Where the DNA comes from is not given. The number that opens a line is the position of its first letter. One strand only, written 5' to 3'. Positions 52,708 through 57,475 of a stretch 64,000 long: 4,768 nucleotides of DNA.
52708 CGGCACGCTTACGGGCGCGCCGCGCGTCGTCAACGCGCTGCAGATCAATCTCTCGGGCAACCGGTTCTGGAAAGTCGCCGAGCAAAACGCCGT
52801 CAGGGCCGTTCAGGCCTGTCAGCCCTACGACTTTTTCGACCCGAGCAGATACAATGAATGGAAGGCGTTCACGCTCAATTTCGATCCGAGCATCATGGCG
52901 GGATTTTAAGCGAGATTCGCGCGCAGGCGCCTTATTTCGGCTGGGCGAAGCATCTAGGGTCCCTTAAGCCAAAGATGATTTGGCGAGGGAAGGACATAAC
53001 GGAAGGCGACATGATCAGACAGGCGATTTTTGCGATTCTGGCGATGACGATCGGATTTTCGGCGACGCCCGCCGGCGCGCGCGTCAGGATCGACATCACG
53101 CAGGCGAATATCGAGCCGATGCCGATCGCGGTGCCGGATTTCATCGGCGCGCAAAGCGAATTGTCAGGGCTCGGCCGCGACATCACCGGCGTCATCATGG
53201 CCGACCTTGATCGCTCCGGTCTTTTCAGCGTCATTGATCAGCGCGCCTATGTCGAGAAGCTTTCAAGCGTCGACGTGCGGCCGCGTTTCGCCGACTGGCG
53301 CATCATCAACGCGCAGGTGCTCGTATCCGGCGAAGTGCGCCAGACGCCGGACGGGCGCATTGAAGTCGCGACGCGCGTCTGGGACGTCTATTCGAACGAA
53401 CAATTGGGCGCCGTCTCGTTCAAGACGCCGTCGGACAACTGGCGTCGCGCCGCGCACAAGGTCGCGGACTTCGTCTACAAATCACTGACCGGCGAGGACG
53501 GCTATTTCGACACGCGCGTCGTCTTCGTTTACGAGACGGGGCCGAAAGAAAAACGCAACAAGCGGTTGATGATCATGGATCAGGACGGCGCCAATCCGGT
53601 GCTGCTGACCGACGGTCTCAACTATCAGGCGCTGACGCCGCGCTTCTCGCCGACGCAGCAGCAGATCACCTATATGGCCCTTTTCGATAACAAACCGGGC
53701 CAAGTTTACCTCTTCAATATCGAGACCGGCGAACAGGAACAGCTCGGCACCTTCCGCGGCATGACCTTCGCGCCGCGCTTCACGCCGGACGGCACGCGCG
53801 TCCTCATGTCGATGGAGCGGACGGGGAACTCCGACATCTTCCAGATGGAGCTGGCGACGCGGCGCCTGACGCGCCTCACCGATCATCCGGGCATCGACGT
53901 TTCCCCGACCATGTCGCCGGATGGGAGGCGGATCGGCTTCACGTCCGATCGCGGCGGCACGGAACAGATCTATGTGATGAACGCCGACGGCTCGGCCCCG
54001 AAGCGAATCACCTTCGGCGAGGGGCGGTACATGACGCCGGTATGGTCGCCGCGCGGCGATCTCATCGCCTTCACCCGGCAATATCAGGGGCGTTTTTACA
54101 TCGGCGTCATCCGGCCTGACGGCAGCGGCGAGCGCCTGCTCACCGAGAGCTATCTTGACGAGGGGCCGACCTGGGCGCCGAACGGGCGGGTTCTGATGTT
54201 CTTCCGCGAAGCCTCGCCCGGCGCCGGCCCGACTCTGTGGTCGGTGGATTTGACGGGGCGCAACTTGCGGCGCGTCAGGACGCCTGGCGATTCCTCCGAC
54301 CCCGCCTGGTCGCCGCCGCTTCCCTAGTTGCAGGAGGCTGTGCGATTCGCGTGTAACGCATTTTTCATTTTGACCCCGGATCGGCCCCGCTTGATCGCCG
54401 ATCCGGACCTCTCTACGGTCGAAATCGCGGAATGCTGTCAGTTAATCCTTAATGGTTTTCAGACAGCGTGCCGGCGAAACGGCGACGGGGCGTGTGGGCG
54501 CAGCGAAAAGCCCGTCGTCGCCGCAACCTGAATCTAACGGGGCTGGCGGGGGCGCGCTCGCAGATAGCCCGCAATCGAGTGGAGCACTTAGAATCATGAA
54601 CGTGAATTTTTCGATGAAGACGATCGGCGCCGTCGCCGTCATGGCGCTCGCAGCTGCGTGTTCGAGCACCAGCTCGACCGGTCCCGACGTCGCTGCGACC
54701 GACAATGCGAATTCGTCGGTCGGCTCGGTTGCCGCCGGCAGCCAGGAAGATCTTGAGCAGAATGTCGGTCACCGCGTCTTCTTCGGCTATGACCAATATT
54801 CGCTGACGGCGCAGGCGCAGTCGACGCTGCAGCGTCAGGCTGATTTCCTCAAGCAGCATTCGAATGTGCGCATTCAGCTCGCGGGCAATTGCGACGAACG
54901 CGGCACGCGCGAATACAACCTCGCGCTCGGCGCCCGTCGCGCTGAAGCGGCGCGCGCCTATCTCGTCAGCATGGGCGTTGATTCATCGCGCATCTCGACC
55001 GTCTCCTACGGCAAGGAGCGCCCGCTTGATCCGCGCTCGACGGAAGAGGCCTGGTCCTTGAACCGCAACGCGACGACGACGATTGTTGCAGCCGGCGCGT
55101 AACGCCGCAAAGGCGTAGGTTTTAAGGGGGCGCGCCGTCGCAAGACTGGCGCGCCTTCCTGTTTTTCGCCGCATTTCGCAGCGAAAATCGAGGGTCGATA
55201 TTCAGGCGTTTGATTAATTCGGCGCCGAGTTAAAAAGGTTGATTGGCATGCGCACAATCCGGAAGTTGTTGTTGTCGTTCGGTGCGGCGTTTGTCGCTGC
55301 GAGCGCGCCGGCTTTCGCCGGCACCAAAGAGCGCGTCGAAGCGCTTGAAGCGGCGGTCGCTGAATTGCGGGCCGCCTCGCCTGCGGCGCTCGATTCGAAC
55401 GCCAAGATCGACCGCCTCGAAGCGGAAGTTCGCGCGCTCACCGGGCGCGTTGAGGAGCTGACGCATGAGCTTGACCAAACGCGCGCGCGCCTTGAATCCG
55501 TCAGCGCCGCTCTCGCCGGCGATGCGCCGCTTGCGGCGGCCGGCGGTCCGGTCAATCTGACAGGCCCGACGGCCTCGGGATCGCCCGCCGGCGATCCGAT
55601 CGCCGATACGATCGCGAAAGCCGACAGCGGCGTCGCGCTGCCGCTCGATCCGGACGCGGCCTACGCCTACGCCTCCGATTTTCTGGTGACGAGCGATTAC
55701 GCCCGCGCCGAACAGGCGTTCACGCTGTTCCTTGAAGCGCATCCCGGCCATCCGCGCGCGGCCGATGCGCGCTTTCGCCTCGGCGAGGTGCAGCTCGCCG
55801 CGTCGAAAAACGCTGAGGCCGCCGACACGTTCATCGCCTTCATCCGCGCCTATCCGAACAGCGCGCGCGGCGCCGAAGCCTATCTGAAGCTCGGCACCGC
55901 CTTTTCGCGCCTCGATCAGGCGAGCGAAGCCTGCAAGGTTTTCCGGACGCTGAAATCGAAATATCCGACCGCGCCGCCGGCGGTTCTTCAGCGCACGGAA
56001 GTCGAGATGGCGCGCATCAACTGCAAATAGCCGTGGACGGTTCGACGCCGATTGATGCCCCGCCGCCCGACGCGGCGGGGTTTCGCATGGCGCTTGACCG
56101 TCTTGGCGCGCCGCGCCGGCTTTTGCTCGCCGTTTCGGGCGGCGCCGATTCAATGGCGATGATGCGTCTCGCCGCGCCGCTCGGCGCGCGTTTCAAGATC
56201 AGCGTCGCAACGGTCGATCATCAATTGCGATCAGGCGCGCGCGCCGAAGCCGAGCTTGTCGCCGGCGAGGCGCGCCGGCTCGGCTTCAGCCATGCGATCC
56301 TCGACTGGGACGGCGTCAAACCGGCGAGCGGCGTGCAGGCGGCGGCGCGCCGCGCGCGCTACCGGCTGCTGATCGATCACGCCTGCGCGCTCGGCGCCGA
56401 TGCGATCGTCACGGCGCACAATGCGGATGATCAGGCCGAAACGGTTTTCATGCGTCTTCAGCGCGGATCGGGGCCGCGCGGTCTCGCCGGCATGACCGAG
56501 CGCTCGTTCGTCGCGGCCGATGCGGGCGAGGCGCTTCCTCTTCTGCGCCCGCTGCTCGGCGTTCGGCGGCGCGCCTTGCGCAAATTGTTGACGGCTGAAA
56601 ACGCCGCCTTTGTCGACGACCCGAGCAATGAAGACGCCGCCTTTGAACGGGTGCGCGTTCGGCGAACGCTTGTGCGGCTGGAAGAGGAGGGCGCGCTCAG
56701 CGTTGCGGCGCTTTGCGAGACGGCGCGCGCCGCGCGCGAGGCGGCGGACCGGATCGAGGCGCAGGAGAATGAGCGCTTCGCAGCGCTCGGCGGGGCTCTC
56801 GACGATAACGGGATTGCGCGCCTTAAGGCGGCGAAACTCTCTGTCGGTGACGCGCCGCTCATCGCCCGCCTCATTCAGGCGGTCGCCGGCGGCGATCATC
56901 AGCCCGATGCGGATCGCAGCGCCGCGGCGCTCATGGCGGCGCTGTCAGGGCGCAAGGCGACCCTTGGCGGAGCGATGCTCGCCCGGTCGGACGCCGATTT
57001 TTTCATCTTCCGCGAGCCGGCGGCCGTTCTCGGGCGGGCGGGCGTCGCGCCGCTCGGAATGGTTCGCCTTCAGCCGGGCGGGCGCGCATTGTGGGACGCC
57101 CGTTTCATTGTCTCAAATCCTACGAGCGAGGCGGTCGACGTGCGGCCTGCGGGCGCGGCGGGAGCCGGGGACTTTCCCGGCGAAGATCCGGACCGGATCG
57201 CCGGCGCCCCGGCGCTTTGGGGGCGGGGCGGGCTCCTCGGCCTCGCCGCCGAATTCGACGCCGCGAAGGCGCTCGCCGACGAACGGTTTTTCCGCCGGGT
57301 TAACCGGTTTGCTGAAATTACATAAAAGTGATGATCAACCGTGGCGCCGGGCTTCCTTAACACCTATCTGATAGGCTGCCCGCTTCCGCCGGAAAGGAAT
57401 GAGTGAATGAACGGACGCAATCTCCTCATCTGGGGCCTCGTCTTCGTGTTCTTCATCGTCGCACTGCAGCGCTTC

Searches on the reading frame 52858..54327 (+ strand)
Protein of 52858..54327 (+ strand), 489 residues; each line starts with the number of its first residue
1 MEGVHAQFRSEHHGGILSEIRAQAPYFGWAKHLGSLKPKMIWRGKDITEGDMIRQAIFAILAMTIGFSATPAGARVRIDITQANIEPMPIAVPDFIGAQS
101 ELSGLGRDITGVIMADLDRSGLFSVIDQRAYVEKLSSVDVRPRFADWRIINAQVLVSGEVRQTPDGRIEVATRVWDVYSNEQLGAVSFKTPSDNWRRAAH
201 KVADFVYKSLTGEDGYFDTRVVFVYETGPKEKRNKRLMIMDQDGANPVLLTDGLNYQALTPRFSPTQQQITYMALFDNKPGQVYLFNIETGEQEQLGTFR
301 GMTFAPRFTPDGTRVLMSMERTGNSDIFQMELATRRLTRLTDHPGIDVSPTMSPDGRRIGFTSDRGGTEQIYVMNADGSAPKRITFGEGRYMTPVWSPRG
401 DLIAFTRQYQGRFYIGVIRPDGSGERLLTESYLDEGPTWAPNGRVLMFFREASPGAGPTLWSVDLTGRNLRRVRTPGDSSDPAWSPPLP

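Call 46: search_protein_families(library=pfam, proteins=[window:52858-54327:+], max_evalue=0.00001)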
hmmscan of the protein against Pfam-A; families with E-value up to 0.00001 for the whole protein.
window:52858-54327:+ (489 aa): 2 families
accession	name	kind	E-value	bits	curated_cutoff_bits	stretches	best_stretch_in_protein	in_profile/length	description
PF04052.18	TolB_N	-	1.7e-30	105.7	22.4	1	76-183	1-106/106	TolB amino-terminal domain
PF07676.18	PD40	-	2.4e-29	101.1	20.9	1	337-373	1-38/38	WD40-like Beta Propeller Repeat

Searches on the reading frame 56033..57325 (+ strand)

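Call 46: search_protein_families(library=pfam, proteins=[window:56033-57325:+], max_evalue=0.00001)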
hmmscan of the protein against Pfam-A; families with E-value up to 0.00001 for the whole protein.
window:56033-57325:+ (430 aa): 1 family
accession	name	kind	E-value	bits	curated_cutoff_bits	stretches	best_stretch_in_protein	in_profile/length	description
PF01171.26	ATP_bind_3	-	4.3e-44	150.8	27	1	30-211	2-181/182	PP-loop family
